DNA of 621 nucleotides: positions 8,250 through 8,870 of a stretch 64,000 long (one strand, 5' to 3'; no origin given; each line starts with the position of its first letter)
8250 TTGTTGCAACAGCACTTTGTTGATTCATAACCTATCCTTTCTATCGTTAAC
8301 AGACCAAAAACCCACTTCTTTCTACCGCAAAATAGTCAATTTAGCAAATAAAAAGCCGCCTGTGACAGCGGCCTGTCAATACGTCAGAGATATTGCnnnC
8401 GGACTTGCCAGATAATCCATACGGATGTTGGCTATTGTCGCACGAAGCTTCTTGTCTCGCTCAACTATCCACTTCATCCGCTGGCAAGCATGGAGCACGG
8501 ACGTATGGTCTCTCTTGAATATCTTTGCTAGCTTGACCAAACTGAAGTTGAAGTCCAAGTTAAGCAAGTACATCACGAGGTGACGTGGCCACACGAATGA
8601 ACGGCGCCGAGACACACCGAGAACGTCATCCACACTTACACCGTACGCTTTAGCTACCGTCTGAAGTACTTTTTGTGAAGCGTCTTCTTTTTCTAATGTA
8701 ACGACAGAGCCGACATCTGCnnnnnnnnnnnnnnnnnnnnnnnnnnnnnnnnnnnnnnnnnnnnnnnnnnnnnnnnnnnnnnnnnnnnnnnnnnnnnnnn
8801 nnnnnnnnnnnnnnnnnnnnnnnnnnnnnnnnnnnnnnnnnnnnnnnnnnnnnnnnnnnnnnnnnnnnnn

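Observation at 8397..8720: Housekeeping sigma-70 fused to a DnaA domain-IV (DnaA-box binding) domain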

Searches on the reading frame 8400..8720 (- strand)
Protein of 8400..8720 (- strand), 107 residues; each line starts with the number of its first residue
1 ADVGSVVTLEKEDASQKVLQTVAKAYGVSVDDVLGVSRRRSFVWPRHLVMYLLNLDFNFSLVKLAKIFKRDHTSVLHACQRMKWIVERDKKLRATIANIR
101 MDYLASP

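Call 11: find_homologous_proteins(query=A2, max_evalue=0.001)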
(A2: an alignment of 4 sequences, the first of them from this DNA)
Query A2 (4 sequences) (98 aa, profile of the alignment): 18 proteins with E <= 0.001 among 68 candidates.
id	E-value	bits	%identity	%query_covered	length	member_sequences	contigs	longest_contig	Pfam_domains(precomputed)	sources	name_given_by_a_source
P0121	5.5e-13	67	36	95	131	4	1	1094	PF08299.18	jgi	jgi:chromosomal replication initiator protein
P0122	6.9e-13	66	38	87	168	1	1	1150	PF08299.18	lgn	-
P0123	2.2e-12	65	37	91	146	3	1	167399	PF08299.18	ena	-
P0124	6.8e-12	63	37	80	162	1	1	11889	PF08299.18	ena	-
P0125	1.4e-11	62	36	87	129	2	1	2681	PF08299.18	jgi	jgi:chromosomal replication initiator protein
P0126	1.7e-11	62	36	91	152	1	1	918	PF08299.18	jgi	jgi:chromosomal replication initiator protein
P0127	5.0e-11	61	38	76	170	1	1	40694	PF08299.18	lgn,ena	-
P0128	6.3e-10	57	38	84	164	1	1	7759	PF08299.18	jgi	jgi:hypothetical protein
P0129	2.3e-9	55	36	76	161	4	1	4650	PF08299.18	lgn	-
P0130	3.6e-9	55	37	70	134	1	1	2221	PF08299.18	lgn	-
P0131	3.8e-9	54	34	71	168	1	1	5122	PF08299.18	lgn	-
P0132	1.8e-8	52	36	77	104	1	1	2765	PF08299.18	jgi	jgi:chromosomal replication initiator protein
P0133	3.0e-7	48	30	87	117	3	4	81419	PF08299.18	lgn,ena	-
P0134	9.0e-6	44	37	65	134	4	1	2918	PF08299.18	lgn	-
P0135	1.0e-5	43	29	96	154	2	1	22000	PF08299.18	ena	-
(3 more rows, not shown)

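Call 48: search_solved_structures(query=window:8400-8720:-, max_evalue=0.01, show_alignments=2)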
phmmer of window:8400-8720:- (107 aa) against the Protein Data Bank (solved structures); distinct sequences matched with E-value up to 0.01: 6.
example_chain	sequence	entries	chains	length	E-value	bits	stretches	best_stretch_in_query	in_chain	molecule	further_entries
1j1v_A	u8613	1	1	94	2.5e-10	43.9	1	18-99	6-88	Chromosomal replication initiator protein dnaA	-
2hcb_A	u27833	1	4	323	3.5e-09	40.2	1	12-96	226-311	Chromosomal replication initiator protein dnaA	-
1l8q_A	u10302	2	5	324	3.5e-09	40.2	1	12-96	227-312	Chromosomal replication initiator protein dnaA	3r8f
8btg_A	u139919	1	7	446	6.2e-07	33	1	17-100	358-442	Chromosomal replication initiator protein DnaA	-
3pvp_A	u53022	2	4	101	3.8e-06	30.5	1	18-82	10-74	Chromosomal replication initiator protein dnaA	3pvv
2z4r_A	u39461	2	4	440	0.0015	22.1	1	13-98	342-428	Chromosomal replication initiator protein dnaA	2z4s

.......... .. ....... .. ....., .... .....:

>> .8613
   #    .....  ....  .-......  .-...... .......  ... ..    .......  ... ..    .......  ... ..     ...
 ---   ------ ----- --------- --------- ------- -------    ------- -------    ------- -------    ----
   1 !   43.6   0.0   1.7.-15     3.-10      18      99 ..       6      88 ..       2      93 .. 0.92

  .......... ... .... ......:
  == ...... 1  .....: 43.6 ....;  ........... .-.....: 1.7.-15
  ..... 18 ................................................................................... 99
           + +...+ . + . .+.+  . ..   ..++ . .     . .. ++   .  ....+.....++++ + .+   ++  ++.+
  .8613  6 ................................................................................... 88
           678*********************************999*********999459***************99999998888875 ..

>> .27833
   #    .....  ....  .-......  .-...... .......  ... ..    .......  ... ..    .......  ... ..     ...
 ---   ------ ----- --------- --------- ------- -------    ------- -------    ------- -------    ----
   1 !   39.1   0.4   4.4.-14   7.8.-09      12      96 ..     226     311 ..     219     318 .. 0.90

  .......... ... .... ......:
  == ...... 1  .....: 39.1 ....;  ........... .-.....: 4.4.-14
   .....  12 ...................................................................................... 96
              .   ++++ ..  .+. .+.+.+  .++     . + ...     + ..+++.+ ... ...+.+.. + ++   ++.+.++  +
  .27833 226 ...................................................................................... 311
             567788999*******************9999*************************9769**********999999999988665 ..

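Call 62: predict_structure(alignment_id=A5)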
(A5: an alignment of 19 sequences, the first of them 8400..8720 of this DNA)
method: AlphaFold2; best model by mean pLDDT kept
length: 107 residues; sequences in the alignment: 19
mean_pLDDT: 92.7   pTM: 0.84
mean pLDDT of the five models: 92.7, 92.3, 92.2, 92.1, 91.4
residues with pLDDT >= 90: 91; 70-90: 6; 50-70: 10; < 50: 0
segments of 3 or more residues with pLDDT < 50: none
pLDDT, mean of each block of 10 residues (from residue 1): 63 92 98 96 98 96 96 97 97 96 88
secondary structure, 60 per line:
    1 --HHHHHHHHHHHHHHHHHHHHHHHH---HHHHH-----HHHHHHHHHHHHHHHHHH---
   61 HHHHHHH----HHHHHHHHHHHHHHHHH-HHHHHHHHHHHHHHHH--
elements in order: H3-26 H30-34 H40-57 H61-67 H72-88 H90-105

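Call 67: fold_search(model_id=the predicted structure, library=pdb)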
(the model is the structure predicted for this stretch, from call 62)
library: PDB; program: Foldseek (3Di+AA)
matches with E <= 10: 279; with E <= 0.001: 7
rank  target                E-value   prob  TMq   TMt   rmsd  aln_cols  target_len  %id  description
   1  1j1v_A                2.2e-05  1.00  0.77  0.87   1.6        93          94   33  Crystal structure of DnaA domainIV complexed with DnaAbox DNA (released 2003-04-22)
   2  3pvp_B                3.8e-05  1.00  0.80  0.90   1.4        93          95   19  Structure of Mycobacterium tuberculosis DnaA-DBD in complex with box2 DNA (released 2011-05-25)
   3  3pvp_A                1.1e-04  1.00  0.77  0.86   1.3        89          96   20  Structure of Mycobacterium tuberculosis DnaA-DBD in complex with box2 DNA (released 2011-05-25)
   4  8btg_C                2.5e-04  1.00  0.78  0.26   1.1        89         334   26  Cryo-EM structure of the bacterial replication origin opening basal unwinding system (released 2024-02-14)
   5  8btg_B                3.7e-04  1.00  0.78  0.26   1.3        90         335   26  Cryo-EM structure of the bacterial replication origin opening basal unwinding system (released 2024-02-14)
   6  1l8q                  3.7e-04  1.00  0.78  0.28   1.7        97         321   28  CRYSTAL STRUCTURE OF DNA REPLICATION INITIATION FACTOR (released 2002-09-25)
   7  8btg_A                7.6e-04  1.00  0.76  0.26   1.4        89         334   26  Cryo-EM structure of the bacterial replication origin opening basal unwinding system (released 2024-02-14)
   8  2hcb_C                1.1e-03  1.00  0.74  0.27   2.6       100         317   22  Structure of AMPPCP-bound DnaA from Aquifex aeolicus (released 2006-07-25)
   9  3r8f_A                1.8e-03  1.00  0.73  0.27   2.5        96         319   28  Replication initiator DnaA bound to AMPPCP and single-stranded DNA (released 2011-09-28)
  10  2hcb_B                3.4e-03  1.00  0.69  0.26   2.7        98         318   28  Structure of AMPPCP-bound DnaA from Aquifex aeolicus (released 2006-07-25)
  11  2hcb_D                6.6e-03  1.00  0.74  0.27   2.6        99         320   25  Structure of AMPPCP-bound DnaA from Aquifex aeolicus (released 2006-07-25)
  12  2hcb_A                1.0e-02  1.00  0.72  0.26   2.1        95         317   28  Structure of AMPPCP-bound DnaA from Aquifex aeolicus (released 2006-07-25)
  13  5uxw_A                7.2e-01  0.80  0.44  0.20   7.5       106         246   14  Crystal Structure of Anti-anti-sigma factor PhyR from Bartonella quintana (released 2018-02-28)
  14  4aih_C                7.2e-01  0.30  0.33  0.29   7.9       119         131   11  Crystal structure of RovA from Yersinia in its free form (released 2012-09-12)
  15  7qh5_A                1.0e+00  0.97  0.37  0.13   2.5        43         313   23  The crystal structure of the sigma factor SigG1 from Streptomyces tsukubaensis NRRL18488 (released 2022-12-21)
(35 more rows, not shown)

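Call 78: find_encoding_contigs(protein=P0127, flank=10000, max_places=2)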
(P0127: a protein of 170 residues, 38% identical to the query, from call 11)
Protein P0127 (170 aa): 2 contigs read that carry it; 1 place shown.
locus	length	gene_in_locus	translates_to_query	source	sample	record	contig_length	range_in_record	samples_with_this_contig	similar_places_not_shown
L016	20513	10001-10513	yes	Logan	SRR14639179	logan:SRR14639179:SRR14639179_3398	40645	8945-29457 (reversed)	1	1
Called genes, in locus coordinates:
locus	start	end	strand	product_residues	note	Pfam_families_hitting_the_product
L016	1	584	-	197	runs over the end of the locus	PF13455:MUG113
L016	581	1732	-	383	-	PF00589:Phage_integrase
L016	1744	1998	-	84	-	-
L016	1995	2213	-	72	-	-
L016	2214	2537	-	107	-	-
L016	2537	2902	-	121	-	-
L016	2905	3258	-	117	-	-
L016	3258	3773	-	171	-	-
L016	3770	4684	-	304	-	PF03837:RecT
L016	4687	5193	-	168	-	PF05565:Sipho_Gp157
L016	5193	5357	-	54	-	-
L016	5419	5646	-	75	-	-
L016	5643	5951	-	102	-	-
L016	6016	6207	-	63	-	-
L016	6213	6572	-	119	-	-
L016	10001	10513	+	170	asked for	PF08299:Bac_DnaA_C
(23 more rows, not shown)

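Call 79: find_encoding_contigs(protein=P0123, flank=10000, max_places=2)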
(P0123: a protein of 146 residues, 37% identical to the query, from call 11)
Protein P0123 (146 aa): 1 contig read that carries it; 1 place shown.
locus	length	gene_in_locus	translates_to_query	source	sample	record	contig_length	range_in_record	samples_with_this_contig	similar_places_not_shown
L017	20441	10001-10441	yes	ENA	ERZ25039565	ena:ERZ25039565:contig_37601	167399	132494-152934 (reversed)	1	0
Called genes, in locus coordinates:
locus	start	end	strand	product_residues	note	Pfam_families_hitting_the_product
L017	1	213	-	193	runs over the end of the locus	-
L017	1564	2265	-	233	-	-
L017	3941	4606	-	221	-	PF08713:DNA_alkylation (weak)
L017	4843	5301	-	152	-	-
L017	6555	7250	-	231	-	-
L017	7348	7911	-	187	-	-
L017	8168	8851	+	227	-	PF00266:Aminotran_5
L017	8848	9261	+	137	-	PF00266:Aminotran_5 (weak)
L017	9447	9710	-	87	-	-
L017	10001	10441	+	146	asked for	PF08299:Bac_DnaA_C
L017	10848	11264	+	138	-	PF00712:DNA_pol3_beta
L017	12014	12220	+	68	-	-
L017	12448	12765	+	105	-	-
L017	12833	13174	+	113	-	-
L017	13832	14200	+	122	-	PF01751:Toprim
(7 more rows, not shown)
